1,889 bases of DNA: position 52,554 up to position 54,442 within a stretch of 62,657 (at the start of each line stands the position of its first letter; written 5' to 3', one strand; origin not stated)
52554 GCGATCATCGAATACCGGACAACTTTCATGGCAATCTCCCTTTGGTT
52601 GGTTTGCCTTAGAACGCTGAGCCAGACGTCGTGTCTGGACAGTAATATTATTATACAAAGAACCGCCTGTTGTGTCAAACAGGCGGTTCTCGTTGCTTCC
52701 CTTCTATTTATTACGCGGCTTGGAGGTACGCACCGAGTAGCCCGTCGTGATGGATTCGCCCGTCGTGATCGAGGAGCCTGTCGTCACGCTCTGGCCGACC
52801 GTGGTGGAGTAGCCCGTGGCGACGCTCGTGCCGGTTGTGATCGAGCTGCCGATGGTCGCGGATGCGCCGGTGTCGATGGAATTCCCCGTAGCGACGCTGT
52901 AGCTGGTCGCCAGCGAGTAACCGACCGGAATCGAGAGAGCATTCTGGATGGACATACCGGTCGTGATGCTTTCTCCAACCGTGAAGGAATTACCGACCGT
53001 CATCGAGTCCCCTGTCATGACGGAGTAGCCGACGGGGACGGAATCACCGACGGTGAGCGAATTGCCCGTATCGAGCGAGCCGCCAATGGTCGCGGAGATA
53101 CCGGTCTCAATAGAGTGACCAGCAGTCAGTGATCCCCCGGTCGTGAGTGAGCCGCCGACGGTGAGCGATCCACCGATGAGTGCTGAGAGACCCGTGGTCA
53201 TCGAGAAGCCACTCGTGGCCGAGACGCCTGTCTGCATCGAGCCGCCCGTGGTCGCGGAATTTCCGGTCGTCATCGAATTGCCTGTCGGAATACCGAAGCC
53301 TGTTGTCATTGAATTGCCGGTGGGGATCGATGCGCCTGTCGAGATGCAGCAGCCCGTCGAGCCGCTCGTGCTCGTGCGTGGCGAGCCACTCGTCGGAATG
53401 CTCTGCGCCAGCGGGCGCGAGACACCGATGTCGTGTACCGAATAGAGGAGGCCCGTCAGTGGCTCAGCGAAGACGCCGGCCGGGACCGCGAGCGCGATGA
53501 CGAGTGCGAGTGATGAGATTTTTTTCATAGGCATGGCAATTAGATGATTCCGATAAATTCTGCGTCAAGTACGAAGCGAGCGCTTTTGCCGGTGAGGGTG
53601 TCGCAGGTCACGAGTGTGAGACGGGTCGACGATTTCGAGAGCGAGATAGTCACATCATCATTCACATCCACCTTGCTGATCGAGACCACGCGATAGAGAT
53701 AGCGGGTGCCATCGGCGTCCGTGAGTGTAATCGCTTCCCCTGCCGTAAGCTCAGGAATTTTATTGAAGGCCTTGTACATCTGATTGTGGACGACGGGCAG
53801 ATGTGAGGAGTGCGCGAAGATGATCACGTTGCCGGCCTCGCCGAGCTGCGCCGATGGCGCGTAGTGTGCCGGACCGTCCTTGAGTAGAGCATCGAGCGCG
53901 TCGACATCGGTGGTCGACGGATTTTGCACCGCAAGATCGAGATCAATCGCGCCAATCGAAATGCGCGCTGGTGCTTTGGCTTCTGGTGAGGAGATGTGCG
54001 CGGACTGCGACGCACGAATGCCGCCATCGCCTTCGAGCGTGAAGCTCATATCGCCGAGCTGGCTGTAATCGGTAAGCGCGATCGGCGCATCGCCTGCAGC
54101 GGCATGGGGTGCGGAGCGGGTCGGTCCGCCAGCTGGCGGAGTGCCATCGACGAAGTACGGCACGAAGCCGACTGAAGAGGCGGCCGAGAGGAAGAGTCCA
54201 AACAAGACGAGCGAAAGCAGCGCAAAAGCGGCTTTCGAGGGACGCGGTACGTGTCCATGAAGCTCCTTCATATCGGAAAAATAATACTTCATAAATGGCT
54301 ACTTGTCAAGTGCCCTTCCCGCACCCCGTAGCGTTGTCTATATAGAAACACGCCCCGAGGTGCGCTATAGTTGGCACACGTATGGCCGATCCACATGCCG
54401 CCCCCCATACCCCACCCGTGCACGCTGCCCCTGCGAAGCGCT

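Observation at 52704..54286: Sortase co-transcribed with a secreted protein built from 34 uninterrupted G-x-S-phi-T-T hexads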

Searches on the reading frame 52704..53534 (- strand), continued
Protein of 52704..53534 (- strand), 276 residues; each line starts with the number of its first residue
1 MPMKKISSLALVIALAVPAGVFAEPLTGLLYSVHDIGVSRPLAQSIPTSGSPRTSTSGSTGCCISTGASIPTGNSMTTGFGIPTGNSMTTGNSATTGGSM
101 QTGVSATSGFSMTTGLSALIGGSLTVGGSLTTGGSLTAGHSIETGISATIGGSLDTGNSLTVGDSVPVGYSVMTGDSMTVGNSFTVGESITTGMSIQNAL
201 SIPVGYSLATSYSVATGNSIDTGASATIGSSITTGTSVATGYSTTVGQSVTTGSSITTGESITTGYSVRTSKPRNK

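Call 49: fold_search(model_id=the predicted structure, library=pdb)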
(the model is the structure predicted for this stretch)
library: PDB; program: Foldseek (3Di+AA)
matches with E <= 10: 55; with E <= 0.001: 0
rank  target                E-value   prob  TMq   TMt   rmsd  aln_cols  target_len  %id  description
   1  3pmo                  1.3e+00  0.08  0.16  0.13  12.7       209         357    9  The structure of LpxD from Pseudomonas aeruginosa at 1.3 A resolution (released 2011-07-27)
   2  3t57                  1.5e+00  0.04  0.12  0.12  12.5       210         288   10  Activity and Crystal Structure of Arabidopsis UDP-N-acetylglucosamine acyltransferase (released 2012-05-23)
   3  4ihg_E                1.5e+00  0.05  0.15  0.13  12.1       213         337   10  Chasing Acyl Carrier Protein Through a Catalytic Cycle of Lipid A Production (released 2013-11-13)
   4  7ojq_A                1.6e+00  0.07  0.15  0.15  11.6       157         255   12  Crystal structure of Pseudomonas aeruginosa LpxA in complex with compound 7 (released 2021-10-13)
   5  5vmk_B                1.6e+00  0.04  0.14  0.11  12.6       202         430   14  Crystal structure of a bifunctional GlmU UDP-N-acetylglucosamine diphosphorylase/glucosamine-1- phosphate N-acetyltran (released 2017-05-24)
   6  6ive_E                1.8e+00  0.06  0.13  0.17  11.8       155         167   11  Molecular structure of a thermostable and a Zinc ion binding gamma-class carbonic anhydrase (released 2019-04-03)
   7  9dr4                  1.9e+00  0.05  0.15  0.11  12.0       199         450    9  Crystal structure of bifunctional GlmU from Staphylococcus aureus NCTC 8325 complexed with UTP, CoA and Glc 1-P (released 2025-05-14)
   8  3fs8_A                2.1e+00  0.08  0.16  0.16  11.6       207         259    8  Crystal structure of QdtC, the dTDP-3-amino-3,6-dideoxy-D-glucose N-acetyl transferase from Thermoanaerobacterium ther (released 2009-02-17)
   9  4e79_B                2.4e+00  0.04  0.16  0.13  12.0       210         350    8  Structure of LpxD from Acinetobacter baumannii at 2.66A resolution (P4322 form) (released 2013-01-16)
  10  6n2b_B                2.7e+00  0.11  0.24  0.18  10.8       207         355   15  The Crystal Structure of Caldicellulosiruptor kristjanssonii Tapirin C-terminal domain (released 2018-12-19)
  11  5z0a_E                2.8e+00  0.04  0.15  0.11  11.6       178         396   10  ST0452(Y97N)-GlcNAc binding form (released 2018-10-31)
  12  4ihg_D                3.0e+00  0.05  0.16  0.13  12.6       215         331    9  Chasing Acyl Carrier Protein Through a Catalytic Cycle of Lipid A Production (released 2013-11-13)
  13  6ued                  3.3e+00  0.03  0.13  0.11  12.8       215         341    8  Apo Pseudomonas aeruginosa LpxD Structure (released 2019-11-13)
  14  5vmk_C                3.3e+00  0.02  0.13  0.10  13.1       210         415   11  Crystal structure of a bifunctional GlmU UDP-N-acetylglucosamine diphosphorylase/glucosamine-1- phosphate N-acetyltran (released 2017-05-24)
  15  6n2b_A                3.5e+00  0.14  0.30  0.23   9.5       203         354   12  The Crystal Structure of Caldicellulosiruptor kristjanssonii Tapirin C-terminal domain (released 2018-12-19)
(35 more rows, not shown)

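Call 52: search_protein_families(library=pfam, alignment_id=A1, max_evalue=10)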
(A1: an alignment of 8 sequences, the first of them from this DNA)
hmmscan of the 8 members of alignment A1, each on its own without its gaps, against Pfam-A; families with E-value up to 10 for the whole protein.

A. member 1, seq(276 aa): 1 family
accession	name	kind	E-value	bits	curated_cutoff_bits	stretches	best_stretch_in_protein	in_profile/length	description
PF07038.16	Circovir2_Orf4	-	0.03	15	25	1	48-78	20-50/59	Circovirus 2, anti-apoptotic ORF4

B. families by the number of members that match (of 8 scanned): 10 families
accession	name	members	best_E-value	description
PF06346.17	Drf_FH1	4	0.014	Formin Homology Region 1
PF17228.7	SGP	2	0.024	Sulphur globule protein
PF25084.1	LbH_EIF2B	1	0.0041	EIF2B subunit epsilon LbH domain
PF08482.15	HrpB_C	1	0.02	ATP-dependent helicase C-terminal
PF07038.16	Circovir2_Orf4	1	0.03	Circovirus 2, anti-apoptotic ORF4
PF00132.30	Hexapep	1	0.13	Bacterial transferase hexapeptide (six repeats)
PF16919.11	PknG_rubred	1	0.33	Protein kinase G rubredoxin domain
PF22567.2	UBA_9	1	1.5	UBA-like domain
PF08119.16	Toxin_31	1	4.6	Scorpion acidic alpha-KTx toxin family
PF15991.10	G_path_suppress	1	5.5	G-protein pathway suppressor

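Call 55: fold_search(model_id=the predicted structure, library=viral)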
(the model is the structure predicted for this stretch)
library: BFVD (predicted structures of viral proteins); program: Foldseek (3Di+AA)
matches with E <= 10: 126; with E <= 0.001: 0
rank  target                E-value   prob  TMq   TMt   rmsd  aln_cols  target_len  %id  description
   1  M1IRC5                2.4e-02  0.98  0.24  0.20  17.1       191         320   15  (no name in the UniProt tables at hand)
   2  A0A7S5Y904            8.4e-02  0.63  0.27  0.28  12.4       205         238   15  (no name in the UniProt tables at hand)
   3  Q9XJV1                2.0e-01  0.33  0.14  0.21  11.5       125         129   27  Orf129 gp [Streptococcus phage Sfi19]
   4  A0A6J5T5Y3            2.3e-01  0.91  0.41  0.13   8.0       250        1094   15  Intramolecular chaperone auto-processing domain containing protein [uncultured Caudovirales phage]
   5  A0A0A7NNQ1            3.0e-01  0.90  0.22  0.26  11.9       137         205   14  Phage related protein [Lactobacillus phage LfeInf]
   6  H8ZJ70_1              3.5e-01  0.66  0.32  0.12  11.7       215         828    8  (no name in the UniProt tables at hand)
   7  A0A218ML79            3.5e-01  0.30  0.23  0.19  10.0       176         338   15  Uncharacterized protein [uncultured virus]
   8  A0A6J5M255            4.8e-01  0.15  0.21  0.22  12.5       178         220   13  Uncharacterized protein [uncultured Caudovirales phage]
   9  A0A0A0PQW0            5.3e-01  0.25  0.16  0.12  11.8       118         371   16  Polymer-forming cytoskeletal protein [Bacillus phage Bp8p-T]
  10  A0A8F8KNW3            5.9e-01  0.20  0.28  0.18  17.2       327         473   15  Uncharacterized protein [Clandestinovirus]
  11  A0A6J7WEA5            6.5e-01  0.01  0.08  0.07  20.9       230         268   17  Uncharacterized protein [uncultured Caudovirales phage]
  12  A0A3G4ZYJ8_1          6.9e-01  0.72  0.37  0.14   8.1       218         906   16  Peptidase S74 domain-containing protein [Gaeavirus sp.]
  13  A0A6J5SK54            7.2e-01  0.92  0.37  0.38   8.6       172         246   18  Uncharacterized protein [uncultured Caudovirales phage]
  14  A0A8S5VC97            7.2e-01  0.30  0.21  0.28   9.9       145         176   19  Uncharacterized protein (Fragment) [Siphoviridae sp. ctKsH2]
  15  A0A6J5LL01            8.4e-01  0.21  0.25  0.23   9.2       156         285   18  DUF7666 domain-containing protein (Fragment) [uncultured Caudovirales phage]
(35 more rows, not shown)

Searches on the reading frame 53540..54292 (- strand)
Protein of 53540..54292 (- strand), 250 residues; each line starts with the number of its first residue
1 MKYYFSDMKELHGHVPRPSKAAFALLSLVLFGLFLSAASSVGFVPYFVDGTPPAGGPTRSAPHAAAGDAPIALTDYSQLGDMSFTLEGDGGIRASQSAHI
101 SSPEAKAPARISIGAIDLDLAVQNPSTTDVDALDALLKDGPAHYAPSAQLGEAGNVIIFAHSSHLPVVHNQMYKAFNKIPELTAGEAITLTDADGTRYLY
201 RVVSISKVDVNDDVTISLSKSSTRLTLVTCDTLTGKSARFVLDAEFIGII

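Call 4: search_protein_families(library=pfam, proteins=[window:53540-54292:-], max_evalue=1)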
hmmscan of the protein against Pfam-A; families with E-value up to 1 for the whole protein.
window:53540-54292:- (250 aa): 3 families
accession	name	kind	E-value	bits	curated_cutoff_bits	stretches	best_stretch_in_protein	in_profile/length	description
PF04203.18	Sortase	-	4e-19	69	26.6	1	111-245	1-123/125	Sortase domain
PF20260.4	PUA_4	-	0.019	15.5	23.9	1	182-207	15-40/48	RNA methyltransferase PUA domain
PF11088.13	RL11D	-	0.057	14.2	25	1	190-242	27-78/99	Glycoprotein encoding membrane proteins RL5A and RL6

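Call 7: search_protein_families(library=ncbifam, proteins=[window:53540-54292:-], max_evalue=1)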
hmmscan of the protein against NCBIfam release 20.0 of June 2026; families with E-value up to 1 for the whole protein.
window:53540-54292:- (250 aa): 8 families
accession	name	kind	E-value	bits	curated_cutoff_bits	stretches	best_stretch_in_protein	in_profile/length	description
NF033747.1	class_E_sortase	subfamily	3.7e-11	43.3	160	1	102-245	65-204/211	class E sortase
TIGR03784.1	marine_sortase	equivalog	1.6e-08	34.4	158.25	1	140-241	77-171/174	class GN sortase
TIGR01076.1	sortase_fam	subfamily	2.5e-08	33.8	39.35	1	110-244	2-125/136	sortase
NF033745.1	class_C_sortase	subfamily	3.3e-07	30.3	160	1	105-244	91-218/220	class C sortase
NF033748.1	class_F_sortase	subfamily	5.5e-07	29.3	166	1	104-232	7-135/155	class F sortase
NF033746.1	class_D_sortase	subfamily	6.1e-05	22.9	165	1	136-243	32-130/135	class D sortase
NF058671.1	sortase_SrtD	exception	0.00013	21.7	140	1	137-230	87-168/187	class D sortase, LPxTATN-specific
NF008705.0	PRK11713.6-4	equivalog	0.14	11.4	343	1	169-227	21-81/248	16S rRNA (uracil(1498)-N(3))-methyltransferase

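Call 13: find_related_loci(query=window:53540-54292:-, collection=genome_contigs, flank=6000)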
Query window:53540-54292:- (250 aa) in genome_contigs; peptide patterns used: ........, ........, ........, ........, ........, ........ (x = any residue, [..] = any of these).
141 stretches matched a pattern; 21 encode a relative of the query (tblastn E <= 1e-3); 21 distinct loci.
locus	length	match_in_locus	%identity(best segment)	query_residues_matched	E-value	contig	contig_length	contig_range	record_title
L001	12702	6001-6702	60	17-248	8e-85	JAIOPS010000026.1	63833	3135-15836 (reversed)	MAG: Candidatus Kaiserbacteria bacterium isolate LakeFargette_0920_ALND_MAG_55_14 LacPavin_0920_ALND_scaffold_444359, wh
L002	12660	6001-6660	52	3-250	9e-74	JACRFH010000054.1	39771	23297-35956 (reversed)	MAG: Candidatus Kaiserbacteria bacterium isolate NC_groundwater_1720_Pr3_B-0.1um_51_29 SR-2_scaffold_141_3477858, whole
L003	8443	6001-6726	51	1-248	4e-72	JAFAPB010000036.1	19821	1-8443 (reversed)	MAG: Candidatus Kaiserbacteria bacterium isolate CP_BM_ER_27 BM_ER_k147_5785571, whole genome shotgun sequence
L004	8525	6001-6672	50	12-250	8e-68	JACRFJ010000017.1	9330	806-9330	MAG: Candidatus Kaiserbacteria bacterium isolate NC_groundwater_1722_Pr3_B-0.1um_52_27 SR-2_scaffold_141_962440, whole g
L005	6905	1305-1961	50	4-248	7e-68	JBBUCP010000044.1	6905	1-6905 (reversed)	MAG: Patescibacteria group bacterium isolate H52-bin124_1 H52_bin124_1_000000000044, whole genome shotgun sequence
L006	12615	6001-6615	52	17-248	2e-67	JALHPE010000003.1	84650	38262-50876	MAG: Candidatus Paceibacterota bacterium isolate bin.22 c_000000001663, whole genome shotgun sequence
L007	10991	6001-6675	48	4-248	5e-65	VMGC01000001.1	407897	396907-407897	MAG: Parcubacteria group bacterium Gr01-1014_8 G01um10148_scaffold_9, whole genome shotgun sequence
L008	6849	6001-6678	45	2-248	2e-63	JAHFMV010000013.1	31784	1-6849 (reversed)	MAG: Candidatus Kaiserbacteria bacterium isolate nzgw465 NODE_1857_length_31785_cov_5.643791, whole genome shotgun seque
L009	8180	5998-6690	49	17-248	4e-63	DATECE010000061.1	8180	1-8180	MAG TPA_asm: Candidatus Paceibacterota bacterium isolate SMAG_U8263 k141_1802272, whole genome shotgun sequence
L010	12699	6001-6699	49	17-250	3e-63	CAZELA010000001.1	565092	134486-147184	MAG TPA_asm: uncultured Candidatus Saccharibacteria bacterium isolate SRP170004_co1_374 genome assembly, contig: NODE_11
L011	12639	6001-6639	48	17-250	2e-63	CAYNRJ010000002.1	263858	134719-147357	MAG TPA_asm: uncultured Candidatus Saccharibacteria bacterium isolate SRP292972_co1_88 genome assembly, contig: NODE_59_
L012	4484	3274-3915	50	17-248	2e-62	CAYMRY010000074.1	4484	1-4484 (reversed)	MAG TPA_asm: uncultured Candidatus Saccharibacteria bacterium isolate SRP150892_co2_47 genome assembly, contig: NODE_339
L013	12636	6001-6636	48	16-248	7e-61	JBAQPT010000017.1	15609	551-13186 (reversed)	MAG: Minisyncoccia bacterium isolate MFD03286_ilm_asm_bin13 k127_158268, whole genome shotgun sequence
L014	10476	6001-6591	50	19-250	2e-60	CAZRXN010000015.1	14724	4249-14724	MAG TPA_asm: uncultured Candidatus Saccharibacteria bacterium isolate SRP263527_co1_207 genome assembly, contig: NODE_34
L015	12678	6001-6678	49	17-250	1e-60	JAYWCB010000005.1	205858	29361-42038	MAG: Candidatus Paceibacterota bacterium isolate GL94_DN_metabat_15 GL94_DN_metabat_15_4, whole genome shotgun sequence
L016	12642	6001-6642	45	8-248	3e-60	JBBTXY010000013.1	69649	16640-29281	MAG: Patescibacteria group bacterium isolate H51-bin041_1 H51_bin041_1_000000000013, whole genome shotgun sequence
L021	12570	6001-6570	37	22-246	9e-46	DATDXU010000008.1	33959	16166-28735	MAG TPA_asm: Candidatus Paceibacterota bacterium isolate SMAG_U8147 k141_214065, whole genome shotgun sequence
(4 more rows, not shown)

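Call 30: find_related_loci(query=window:53540-54292:-, collection=metagenome_contigs, flank=4000)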
Query window:53540-54292:- (250 aa) in metagenome_contigs; peptide patterns used: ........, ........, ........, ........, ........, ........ (x = any residue, [..] = any of these).
196 stretches matched a pattern; 32 encode a relative of the query (tblastn E <= 1e-3); 32 distinct loci.
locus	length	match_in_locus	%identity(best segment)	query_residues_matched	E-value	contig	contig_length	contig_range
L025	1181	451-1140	51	20-248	6e-74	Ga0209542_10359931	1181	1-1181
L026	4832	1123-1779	50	4-248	5e-68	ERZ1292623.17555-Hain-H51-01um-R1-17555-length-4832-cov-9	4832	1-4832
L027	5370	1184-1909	50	1-248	7e-68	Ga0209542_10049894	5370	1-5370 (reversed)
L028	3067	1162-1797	52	18-248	2e-67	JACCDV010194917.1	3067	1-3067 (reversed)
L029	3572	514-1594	52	18-248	5e-67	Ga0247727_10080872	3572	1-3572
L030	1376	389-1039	48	10-248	9e-70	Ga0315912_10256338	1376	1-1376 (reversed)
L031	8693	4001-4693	51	17-248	2e-65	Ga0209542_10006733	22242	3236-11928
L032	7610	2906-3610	49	4-249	2e-65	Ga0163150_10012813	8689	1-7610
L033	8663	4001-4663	51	13-248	2e-65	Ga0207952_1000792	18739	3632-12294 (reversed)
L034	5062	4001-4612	49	17-248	2e-64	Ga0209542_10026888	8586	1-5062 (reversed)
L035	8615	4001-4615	47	17-248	1e-63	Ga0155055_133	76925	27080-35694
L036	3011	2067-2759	49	17-248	1e-63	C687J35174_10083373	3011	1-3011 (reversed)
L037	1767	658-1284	48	17-250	4e-65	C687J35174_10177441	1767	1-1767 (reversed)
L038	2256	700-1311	50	17-248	4e-64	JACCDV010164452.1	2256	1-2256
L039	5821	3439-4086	48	1-248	1e-62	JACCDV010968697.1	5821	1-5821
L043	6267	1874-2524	47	19-248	2e-61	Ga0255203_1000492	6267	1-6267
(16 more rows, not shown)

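Call 37: search_solved_structures(query=window:53540-54292:-, max_evalue=0.001, show_alignments=2)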
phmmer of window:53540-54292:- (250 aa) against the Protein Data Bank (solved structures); distinct sequences matched with E-value up to 0.001: 2.
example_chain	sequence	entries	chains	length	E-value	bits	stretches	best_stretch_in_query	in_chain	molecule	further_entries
5go6_A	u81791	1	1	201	0.00011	25.5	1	135-244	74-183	Putative secreted protein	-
5go5_A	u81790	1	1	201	0.0004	23.7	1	135-244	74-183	sortase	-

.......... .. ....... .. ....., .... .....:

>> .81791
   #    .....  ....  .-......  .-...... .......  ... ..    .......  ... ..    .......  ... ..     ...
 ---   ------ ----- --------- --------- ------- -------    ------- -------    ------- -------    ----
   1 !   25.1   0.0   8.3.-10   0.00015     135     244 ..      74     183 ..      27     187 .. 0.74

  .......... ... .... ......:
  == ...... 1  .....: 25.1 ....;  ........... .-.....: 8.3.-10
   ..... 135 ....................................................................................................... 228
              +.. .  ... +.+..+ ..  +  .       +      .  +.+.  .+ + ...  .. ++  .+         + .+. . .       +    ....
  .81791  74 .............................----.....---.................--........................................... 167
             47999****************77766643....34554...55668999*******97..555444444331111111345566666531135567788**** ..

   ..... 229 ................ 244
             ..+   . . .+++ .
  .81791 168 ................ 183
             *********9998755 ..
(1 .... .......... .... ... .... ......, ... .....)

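Call 62: search_protein_families(library=pfam, proteins=[L010:3896-5863:+, L015:3153-5867:+, L001:11168-12702:+, L021:7288-9279:+, L016:8776-10104:+, L043:5089-5856:+], max_evalue=0.01)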
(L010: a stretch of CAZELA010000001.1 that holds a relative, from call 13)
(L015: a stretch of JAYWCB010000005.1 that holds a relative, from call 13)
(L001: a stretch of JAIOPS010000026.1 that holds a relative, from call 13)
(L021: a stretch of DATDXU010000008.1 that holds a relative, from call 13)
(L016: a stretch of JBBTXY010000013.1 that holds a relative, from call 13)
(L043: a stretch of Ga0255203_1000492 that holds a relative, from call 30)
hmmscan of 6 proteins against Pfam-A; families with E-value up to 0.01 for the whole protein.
L010:3896-5863:+ (655 aa): 0 families

L015:3153-5867:+ (904 aa): 2 families
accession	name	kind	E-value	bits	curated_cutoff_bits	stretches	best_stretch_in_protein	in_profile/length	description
PF06832.18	BiPBP_C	-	1.1e-06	28.9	26.8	0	693-725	55-87/90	Penicillin-Binding Protein C-terminus Family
PF22352.2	K319L-like_PKD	-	6.5e-05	23.3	27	0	244-324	5-84/84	K319L-like, PKD domain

L001:11168-12702:+ (511 aa): 0 families

L021:7288-9279:+ (663 aa): 1 family
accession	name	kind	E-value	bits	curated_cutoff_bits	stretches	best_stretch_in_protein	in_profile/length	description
PF21602.3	GldM_3rd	-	0.0028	18.3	25.2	0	324-367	30-75/82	GldM third domain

L016:8776-10104:+ (442 aa): 0 families

L043:5089-5856:+ (255 aa): 0 families
